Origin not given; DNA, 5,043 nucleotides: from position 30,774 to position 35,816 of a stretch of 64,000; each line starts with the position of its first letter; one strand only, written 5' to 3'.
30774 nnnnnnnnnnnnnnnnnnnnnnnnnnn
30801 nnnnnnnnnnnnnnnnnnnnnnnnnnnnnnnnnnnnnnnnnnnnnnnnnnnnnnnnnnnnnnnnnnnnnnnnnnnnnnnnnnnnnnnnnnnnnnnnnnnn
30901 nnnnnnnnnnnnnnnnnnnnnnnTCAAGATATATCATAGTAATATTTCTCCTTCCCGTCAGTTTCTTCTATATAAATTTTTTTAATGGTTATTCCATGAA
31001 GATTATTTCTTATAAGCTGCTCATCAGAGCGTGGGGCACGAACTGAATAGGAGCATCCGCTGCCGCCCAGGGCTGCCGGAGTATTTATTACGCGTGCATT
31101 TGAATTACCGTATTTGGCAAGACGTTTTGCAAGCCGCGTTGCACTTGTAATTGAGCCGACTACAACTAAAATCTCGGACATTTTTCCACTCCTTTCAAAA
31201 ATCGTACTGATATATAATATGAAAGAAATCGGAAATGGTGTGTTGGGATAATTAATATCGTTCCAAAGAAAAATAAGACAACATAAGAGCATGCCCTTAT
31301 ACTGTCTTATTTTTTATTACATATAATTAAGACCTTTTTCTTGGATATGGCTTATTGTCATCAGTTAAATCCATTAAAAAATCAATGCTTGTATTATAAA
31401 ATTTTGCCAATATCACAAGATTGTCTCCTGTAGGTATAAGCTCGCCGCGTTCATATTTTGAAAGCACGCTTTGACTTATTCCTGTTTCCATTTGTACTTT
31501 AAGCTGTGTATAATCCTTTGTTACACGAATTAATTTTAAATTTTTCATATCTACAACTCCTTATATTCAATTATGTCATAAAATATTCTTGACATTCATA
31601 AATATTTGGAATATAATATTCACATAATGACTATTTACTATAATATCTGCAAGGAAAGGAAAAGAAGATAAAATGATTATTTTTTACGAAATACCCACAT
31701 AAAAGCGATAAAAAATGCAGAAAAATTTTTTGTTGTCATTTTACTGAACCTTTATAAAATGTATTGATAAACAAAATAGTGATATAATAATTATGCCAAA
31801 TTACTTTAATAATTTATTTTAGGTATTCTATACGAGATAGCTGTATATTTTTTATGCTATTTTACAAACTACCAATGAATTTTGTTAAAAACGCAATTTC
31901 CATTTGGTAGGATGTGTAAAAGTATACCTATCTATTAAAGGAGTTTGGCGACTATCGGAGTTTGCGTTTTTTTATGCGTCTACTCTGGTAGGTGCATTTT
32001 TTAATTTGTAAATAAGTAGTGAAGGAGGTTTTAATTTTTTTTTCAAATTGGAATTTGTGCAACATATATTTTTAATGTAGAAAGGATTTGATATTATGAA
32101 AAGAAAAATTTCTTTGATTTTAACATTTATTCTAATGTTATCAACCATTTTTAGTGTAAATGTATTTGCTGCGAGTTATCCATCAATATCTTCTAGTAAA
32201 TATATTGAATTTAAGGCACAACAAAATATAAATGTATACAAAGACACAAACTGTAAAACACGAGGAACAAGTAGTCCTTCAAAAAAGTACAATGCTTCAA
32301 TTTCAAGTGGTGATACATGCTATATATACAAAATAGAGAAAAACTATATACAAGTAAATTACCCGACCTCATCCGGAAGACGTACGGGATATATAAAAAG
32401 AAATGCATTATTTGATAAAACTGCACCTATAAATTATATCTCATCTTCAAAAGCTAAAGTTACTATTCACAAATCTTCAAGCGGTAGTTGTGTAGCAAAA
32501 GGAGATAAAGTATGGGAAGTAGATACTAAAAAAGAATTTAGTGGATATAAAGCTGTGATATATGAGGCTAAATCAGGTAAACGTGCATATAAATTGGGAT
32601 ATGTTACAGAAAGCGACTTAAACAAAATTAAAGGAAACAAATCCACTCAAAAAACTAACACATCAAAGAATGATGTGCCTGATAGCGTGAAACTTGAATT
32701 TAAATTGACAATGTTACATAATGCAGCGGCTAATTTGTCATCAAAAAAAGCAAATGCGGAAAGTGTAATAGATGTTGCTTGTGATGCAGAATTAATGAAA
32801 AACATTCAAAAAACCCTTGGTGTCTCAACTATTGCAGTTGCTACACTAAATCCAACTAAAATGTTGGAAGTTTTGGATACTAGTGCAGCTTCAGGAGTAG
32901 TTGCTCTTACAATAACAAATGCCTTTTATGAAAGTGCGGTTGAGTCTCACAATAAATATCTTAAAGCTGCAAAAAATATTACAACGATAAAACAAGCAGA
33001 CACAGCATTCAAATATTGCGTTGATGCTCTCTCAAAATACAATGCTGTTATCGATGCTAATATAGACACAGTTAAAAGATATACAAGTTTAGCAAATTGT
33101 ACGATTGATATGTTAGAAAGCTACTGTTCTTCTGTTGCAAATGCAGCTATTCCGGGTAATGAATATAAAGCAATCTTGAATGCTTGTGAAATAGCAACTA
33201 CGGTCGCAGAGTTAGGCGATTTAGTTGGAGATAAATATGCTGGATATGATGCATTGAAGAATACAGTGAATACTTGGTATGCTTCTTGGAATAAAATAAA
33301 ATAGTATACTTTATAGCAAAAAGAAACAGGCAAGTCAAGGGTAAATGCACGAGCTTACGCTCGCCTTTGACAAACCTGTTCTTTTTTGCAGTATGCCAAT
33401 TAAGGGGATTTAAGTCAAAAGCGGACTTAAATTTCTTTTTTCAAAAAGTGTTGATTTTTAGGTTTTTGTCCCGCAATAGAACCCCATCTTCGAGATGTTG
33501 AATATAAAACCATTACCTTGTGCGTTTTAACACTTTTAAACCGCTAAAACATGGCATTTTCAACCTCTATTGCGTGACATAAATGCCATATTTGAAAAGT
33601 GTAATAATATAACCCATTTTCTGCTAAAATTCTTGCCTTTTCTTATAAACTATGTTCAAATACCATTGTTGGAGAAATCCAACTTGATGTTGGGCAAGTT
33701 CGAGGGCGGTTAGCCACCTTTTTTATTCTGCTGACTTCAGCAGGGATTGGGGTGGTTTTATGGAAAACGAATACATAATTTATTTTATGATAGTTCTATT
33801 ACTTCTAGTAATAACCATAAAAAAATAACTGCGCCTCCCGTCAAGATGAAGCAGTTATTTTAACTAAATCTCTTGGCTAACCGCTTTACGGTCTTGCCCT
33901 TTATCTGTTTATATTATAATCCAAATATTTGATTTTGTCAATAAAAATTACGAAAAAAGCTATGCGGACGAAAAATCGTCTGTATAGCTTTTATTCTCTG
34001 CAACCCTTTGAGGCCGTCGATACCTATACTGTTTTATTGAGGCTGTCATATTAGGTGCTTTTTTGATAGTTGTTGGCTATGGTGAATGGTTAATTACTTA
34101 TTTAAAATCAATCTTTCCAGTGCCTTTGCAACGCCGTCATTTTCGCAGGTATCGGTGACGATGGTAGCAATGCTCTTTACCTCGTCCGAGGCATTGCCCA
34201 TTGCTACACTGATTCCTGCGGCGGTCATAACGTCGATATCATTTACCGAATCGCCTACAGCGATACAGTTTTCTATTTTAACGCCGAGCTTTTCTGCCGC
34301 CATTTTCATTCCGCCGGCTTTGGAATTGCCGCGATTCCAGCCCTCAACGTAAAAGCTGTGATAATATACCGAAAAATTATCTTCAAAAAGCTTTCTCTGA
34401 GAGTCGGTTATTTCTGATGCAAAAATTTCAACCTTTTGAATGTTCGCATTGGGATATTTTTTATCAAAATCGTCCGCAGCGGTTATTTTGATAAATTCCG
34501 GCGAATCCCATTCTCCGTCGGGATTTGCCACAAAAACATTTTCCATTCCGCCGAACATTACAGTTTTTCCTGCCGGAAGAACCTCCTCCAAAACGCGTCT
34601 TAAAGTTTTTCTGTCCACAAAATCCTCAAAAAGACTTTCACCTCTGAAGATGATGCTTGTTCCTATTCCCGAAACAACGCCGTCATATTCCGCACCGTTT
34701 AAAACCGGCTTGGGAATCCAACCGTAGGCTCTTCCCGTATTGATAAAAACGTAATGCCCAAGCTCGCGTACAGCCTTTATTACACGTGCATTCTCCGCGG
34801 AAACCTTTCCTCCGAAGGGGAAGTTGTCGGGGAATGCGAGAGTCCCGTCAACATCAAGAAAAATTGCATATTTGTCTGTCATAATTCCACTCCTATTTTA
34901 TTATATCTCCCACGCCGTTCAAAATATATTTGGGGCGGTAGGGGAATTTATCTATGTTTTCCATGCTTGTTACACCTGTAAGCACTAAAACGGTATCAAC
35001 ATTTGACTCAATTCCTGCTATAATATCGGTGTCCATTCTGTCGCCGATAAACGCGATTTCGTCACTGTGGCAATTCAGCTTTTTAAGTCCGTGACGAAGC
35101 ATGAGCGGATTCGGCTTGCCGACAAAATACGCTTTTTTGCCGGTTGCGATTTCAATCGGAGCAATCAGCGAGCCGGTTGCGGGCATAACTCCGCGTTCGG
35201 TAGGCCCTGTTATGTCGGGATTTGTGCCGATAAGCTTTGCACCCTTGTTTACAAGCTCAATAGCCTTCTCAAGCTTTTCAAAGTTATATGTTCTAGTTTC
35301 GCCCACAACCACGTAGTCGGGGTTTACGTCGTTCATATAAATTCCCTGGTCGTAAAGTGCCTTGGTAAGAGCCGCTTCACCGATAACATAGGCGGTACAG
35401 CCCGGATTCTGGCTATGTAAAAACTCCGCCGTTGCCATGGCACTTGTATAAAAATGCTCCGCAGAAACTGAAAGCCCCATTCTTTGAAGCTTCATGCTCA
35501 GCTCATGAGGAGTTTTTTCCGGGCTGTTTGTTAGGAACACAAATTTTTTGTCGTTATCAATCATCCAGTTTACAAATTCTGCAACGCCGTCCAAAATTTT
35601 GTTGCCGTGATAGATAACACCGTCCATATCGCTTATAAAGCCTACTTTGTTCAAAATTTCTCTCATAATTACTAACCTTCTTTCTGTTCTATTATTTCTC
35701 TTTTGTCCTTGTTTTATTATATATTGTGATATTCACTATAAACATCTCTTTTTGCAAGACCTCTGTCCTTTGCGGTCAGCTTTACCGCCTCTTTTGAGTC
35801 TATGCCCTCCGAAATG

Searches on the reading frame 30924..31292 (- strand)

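Call 51: search_protein_families(library=pfam, proteins=[window:30924-31292:-], max_evalue=0.001)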
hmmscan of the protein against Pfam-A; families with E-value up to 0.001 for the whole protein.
window:30924-31292:- (122 aa): 1 family
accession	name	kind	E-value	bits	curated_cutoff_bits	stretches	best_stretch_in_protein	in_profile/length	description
PF11823.13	Se_S_carrier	-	3.6e-09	36.4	25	1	41-107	2-68/69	Putative Se/S carrier protein-like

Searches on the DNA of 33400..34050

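Call 12: search_rna_families(source=window, start=33400, end=34050, threshold=evalue, max_evalue=10)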
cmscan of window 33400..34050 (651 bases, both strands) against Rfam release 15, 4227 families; matches with E-value up to 10: 10.
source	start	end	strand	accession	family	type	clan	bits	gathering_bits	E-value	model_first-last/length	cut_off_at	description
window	33890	33996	+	RF02822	Srn266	Gene; sRNA;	-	25.2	63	0.096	1-112/112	no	Streptococcus RNA 266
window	33948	33998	-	RF03210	mir-7359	Gene; miRNA;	-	19.4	90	0.8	1-56/56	no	mir-7359 microRNA precursor family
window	33893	33992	+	RF02432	SpF25_sRNA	Gene; sRNA;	-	18.7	48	2.3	1-102/102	no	Streptococcus sRNA SpF25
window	33476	33597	+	RF03155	TD-1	Cis-reg;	CL00124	18.4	64.5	1.8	1-120/120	no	TD-1 RNA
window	33757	33887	-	RF03531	n00280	Gene; sRNA;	-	17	65.2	9.7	1-101/101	no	Clostridioides difficile sRNA included into helicase gene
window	33948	34003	+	RF03686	mir-9424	Gene; miRNA;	-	16.4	90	2.4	1-68/68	no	mir-9424 microRNA precursor family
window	33658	33868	-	RF01819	RsaD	Gene; sRNA;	-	15.9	50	3.2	1-189/189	no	RNA Staph. aureus D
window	33956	33991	+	RF04152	mir-3618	Gene; miRNA;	-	15.5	99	4.5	1-88/88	no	mir-3618 microRNA precursor family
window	33686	33789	+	RF01969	RMST_8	Gene; lncRNA;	-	15.3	80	2.9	43-143/143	no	Rhabdomyosarcoma 2 associated transcript conserved region 8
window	33762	33914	-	RF02384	FasX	Gene; sRNA;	-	14.3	100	9.2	1-205/205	no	FasX small RNA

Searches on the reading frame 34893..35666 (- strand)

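Call 51: search_protein_families(library=pfam, proteins=[window:34893-35666:-], max_evalue=0.001)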
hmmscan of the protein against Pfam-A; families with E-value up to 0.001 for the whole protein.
window:34893-35666:- (257 aa): 4 families
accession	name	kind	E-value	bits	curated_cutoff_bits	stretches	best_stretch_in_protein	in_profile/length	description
PF13344.12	Hydrolase_6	-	3.5e-26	91.6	27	1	10-109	1-100/101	Haloacid dehalogenase-like hydrolase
PF13242.12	Hydrolase_like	-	4.2e-21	75.1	22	1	182-254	2-74/75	HAD-hyrolase-like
PF00702.32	Hydrolase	-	8.2e-12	46.3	26.4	1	10-220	4-189/191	haloacid dehalogenase-like hydrolase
PF13419.12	HAD_2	-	8.4e-07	29.7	23.8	1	171-228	122-178/178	Haloacid dehalogenase-like hydrolase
